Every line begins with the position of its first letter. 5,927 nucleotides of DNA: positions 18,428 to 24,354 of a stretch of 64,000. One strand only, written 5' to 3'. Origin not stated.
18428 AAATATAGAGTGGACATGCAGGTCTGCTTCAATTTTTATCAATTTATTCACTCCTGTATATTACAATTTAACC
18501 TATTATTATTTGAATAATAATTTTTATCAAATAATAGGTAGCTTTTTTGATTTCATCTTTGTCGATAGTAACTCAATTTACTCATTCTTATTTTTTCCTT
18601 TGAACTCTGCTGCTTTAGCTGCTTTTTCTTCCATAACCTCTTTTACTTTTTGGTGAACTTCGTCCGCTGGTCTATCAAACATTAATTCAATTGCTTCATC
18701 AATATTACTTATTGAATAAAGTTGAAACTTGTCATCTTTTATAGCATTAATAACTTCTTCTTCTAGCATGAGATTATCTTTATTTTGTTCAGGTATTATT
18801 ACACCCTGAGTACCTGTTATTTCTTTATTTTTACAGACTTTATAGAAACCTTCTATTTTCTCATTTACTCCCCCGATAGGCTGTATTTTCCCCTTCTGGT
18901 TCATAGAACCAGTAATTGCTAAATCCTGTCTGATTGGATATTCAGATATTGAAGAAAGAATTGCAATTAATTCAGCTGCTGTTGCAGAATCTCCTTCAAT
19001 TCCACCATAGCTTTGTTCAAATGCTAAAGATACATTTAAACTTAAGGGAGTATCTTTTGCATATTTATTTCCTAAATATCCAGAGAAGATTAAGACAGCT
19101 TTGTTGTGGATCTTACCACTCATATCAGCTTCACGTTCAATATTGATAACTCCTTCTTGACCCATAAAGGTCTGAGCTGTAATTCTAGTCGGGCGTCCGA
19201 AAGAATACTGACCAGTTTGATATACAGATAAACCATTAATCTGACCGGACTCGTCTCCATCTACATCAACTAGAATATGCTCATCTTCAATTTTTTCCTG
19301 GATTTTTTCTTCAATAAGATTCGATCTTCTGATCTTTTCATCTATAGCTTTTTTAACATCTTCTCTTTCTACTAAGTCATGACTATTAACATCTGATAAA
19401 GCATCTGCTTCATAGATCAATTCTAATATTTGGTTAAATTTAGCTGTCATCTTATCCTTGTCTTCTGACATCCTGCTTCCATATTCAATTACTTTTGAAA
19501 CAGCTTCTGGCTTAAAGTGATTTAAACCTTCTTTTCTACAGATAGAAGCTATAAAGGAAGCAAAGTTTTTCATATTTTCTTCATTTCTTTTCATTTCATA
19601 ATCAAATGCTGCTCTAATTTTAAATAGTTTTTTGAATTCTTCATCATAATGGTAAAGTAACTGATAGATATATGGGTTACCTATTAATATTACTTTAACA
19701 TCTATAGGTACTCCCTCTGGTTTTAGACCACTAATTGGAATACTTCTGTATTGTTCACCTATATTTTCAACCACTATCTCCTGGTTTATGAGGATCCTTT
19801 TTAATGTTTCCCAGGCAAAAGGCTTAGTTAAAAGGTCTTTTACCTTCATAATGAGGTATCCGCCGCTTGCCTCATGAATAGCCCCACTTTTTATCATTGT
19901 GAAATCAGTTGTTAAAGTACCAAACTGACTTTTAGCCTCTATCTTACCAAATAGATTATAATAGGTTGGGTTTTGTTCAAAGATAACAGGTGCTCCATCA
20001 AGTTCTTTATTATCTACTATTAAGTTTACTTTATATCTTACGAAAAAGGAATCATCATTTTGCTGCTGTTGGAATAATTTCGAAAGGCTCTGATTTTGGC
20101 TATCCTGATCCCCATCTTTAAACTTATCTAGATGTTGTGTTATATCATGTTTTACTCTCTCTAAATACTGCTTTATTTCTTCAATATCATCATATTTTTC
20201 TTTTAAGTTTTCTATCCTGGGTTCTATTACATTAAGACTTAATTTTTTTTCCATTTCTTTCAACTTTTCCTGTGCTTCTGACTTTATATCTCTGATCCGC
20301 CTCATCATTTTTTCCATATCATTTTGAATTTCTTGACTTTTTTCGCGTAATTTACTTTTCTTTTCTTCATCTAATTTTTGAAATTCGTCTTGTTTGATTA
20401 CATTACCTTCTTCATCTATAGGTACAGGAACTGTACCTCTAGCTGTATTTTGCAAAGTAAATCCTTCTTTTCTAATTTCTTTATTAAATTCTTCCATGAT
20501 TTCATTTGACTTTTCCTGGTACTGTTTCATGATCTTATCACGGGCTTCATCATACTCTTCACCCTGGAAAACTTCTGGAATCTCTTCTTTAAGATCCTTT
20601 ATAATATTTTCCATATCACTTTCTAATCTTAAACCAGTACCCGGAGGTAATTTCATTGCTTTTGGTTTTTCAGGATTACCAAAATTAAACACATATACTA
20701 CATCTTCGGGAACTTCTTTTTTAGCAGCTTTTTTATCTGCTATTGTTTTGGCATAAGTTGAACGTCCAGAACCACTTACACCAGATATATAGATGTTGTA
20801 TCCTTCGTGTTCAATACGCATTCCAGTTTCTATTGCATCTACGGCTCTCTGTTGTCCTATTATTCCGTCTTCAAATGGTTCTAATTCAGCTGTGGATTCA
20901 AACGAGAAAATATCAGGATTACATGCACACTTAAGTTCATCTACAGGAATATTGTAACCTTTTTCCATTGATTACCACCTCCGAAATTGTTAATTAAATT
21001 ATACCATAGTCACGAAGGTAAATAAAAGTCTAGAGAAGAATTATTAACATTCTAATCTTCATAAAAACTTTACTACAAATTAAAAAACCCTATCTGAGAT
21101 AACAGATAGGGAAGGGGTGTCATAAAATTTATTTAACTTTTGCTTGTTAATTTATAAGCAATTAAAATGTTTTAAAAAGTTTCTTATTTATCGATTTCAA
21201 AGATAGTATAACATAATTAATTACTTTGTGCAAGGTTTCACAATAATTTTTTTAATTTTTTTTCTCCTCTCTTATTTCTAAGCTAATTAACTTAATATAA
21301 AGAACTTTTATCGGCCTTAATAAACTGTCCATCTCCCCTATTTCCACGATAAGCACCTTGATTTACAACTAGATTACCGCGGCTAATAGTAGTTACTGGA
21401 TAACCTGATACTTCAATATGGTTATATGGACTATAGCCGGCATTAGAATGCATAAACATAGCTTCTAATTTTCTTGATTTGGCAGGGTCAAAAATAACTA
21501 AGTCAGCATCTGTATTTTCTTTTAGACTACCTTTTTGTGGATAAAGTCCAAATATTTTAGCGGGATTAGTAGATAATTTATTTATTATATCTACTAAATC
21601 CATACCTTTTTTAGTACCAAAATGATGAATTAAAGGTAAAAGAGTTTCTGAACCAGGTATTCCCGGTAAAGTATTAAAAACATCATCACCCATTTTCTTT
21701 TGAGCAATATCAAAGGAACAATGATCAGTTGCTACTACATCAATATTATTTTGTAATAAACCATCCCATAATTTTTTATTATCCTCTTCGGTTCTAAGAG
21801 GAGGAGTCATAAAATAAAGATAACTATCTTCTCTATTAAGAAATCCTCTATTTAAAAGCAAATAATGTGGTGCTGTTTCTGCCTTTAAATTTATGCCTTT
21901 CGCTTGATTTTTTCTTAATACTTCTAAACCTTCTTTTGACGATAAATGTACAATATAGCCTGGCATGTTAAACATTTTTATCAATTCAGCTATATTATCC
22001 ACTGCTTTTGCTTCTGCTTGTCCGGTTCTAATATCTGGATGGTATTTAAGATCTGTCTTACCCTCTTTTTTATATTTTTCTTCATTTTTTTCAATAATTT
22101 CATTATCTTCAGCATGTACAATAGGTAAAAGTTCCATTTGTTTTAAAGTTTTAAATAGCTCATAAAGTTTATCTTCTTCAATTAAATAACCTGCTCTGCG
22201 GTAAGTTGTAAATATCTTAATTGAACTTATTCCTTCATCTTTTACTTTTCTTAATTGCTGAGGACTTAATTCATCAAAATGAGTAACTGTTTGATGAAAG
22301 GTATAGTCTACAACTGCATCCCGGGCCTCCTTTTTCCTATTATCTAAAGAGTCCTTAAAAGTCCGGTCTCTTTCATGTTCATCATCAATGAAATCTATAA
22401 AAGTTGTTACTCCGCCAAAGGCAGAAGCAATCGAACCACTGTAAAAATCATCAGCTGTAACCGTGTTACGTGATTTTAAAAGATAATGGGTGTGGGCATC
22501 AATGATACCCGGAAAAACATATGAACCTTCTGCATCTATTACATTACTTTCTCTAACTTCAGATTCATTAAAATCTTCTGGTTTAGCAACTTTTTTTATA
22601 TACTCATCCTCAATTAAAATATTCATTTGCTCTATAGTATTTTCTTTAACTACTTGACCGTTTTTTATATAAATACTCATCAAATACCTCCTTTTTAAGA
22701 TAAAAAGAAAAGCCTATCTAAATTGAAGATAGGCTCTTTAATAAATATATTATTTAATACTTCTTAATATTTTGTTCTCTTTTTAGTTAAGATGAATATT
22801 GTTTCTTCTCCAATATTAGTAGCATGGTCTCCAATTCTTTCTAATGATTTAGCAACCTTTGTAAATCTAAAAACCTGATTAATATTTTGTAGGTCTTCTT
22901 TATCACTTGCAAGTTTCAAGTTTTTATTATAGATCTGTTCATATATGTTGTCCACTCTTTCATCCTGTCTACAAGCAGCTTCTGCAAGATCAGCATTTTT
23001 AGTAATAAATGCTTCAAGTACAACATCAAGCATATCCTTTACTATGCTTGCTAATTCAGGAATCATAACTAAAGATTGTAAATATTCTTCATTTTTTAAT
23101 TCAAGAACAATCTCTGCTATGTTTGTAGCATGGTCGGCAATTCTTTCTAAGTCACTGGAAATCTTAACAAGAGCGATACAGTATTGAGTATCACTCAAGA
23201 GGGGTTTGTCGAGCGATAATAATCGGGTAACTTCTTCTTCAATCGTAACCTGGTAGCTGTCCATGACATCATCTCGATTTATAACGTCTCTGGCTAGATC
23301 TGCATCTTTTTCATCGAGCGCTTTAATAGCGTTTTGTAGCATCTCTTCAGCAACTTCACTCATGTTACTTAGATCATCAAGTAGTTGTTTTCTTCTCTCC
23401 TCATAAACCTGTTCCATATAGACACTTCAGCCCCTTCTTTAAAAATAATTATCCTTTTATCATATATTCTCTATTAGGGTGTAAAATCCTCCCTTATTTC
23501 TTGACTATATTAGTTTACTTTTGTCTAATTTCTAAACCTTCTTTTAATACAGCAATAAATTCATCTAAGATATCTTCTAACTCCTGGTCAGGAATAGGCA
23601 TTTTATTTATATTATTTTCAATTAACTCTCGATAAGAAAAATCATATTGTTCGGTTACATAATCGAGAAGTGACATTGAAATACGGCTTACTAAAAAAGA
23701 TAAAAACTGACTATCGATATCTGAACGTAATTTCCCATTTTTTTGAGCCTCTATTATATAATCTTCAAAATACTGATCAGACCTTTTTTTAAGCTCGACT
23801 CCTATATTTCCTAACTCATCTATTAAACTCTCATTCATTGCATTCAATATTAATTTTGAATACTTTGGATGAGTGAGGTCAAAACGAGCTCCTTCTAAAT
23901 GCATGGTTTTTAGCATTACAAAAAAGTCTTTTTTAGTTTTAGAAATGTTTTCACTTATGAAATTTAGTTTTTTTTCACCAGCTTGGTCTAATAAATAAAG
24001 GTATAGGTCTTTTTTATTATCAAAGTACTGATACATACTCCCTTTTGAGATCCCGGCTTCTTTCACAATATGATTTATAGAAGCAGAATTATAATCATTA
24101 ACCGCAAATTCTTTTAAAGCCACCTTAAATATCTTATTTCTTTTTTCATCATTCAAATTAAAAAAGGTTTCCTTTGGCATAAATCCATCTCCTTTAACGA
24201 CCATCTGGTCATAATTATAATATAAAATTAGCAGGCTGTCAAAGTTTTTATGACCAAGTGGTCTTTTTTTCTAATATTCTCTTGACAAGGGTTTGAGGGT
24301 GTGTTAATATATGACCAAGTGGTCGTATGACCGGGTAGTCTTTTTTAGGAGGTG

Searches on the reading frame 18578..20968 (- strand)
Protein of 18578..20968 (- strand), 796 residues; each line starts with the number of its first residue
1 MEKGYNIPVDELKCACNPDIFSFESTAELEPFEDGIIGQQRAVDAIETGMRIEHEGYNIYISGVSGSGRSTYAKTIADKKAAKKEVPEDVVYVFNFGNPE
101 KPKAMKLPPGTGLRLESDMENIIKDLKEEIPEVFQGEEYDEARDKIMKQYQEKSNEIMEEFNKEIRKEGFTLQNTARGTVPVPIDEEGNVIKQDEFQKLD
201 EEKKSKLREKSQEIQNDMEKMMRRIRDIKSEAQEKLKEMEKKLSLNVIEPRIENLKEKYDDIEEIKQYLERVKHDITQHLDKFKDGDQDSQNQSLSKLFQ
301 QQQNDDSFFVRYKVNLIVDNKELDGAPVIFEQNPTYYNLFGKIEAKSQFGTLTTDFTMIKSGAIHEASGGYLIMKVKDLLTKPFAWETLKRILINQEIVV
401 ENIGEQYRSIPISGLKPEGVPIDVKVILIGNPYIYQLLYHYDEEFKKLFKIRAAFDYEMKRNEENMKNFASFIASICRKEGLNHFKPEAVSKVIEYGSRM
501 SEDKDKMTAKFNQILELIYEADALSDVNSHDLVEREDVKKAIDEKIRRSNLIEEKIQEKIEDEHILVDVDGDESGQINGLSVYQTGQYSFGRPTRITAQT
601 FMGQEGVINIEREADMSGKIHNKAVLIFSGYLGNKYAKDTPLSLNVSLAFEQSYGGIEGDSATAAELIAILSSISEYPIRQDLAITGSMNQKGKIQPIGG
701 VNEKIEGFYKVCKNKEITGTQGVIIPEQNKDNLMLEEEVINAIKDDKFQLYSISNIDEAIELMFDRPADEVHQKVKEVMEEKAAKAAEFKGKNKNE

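Call 10: search_protein_families(library=pfam, proteins=[window:18578-20968:-], max_evalue=0.001)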
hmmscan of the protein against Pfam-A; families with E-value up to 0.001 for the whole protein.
window:18578-20968:- (796 aa): 4 families
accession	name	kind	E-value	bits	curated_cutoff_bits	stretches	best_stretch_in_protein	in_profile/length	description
PF13654.12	AAA_32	-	2.5e-56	189.8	21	1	325-456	2-133/133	LonB-like, AAA domain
PF20436.4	LonB_AAA-LID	-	1e-22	80.4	22.4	1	484-548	1-65/65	Archaeal LonB, AAA+ ATPase LID domain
PF05362.19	Lon_C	-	8.3e-12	45.5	21.1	1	658-763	108-202/205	Lon protease (S16) C-terminal proteolytic domain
PF20437.3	LonC_helical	-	1e-11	45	24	1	89-121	1-33/34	Lon-like LonC helical domain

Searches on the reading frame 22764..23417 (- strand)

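Call 58: search_protein_families(library=ncbifam, proteins=[window:22764-23417:-], max_evalue=0.000001)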
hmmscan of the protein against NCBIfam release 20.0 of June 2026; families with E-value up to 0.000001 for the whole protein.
window:22764-23417:- (217 aa): 2 families
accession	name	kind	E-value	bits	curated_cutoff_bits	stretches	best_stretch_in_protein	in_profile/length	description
TIGR02135.1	phoU_full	equivalog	5.9e-53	179.6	130.25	1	5-214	3-211/212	phosphate signaling complex protein PhoU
NF008332.0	PRK11115.1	equivalog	7.5e-33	114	342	1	15-211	24-218/239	phosphate signaling complex protein PhoU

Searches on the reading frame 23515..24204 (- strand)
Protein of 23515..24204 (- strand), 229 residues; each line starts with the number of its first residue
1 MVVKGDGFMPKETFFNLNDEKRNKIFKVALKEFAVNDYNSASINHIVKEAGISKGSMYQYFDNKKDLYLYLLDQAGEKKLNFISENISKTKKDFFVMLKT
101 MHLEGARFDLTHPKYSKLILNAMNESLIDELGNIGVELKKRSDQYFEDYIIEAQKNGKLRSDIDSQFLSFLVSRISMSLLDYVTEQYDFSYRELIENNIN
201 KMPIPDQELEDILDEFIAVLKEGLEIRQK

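Call 58: search_protein_families(library=ncbifam, proteins=[window:23515-24204:-], max_evalue=0.000001)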
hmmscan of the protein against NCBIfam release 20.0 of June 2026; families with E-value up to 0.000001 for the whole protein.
window:23515-24204:- (229 aa): 7 families
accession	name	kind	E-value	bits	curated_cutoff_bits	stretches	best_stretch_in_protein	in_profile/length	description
NF053878.1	FATransRegFadRBac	equivalog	1.9e-11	44.1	200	1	19-171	2-152/190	fatty acid metabolism transcriptional regulator FadR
NF051852.1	efflux_TF_MtrR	exception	9.9e-11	41.8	280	1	22-193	12-188/205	multidrug efflux system transcriptional repressor MtrR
NF053731.1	TransRegFasRMycb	equivalog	7.8e-10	38.9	330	1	19-90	10-81/199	HTH-type transcriptional activator FasR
NF007949.0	PRK10668.1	equivalog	1.8e-09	37.4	271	1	19-101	10-92/216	multidrug efflux transporter transcriptional repressor AcrR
NF041196.1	ScbR_bind_reg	equivalog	2.7e-09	37.5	150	1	22-166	8-148/191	ScbR family autoregulator-binding transcription factor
NF051457.1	acryl_TF_AcuR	equivalog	3.5e-08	33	247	1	18-77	15-74/204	acrylate utilization transcriptional regulator AcuR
TIGR03613.1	RutR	equivalog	3.7e-08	33.5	368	1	18-84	6-72/202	pyrimidine utilization regulatory protein R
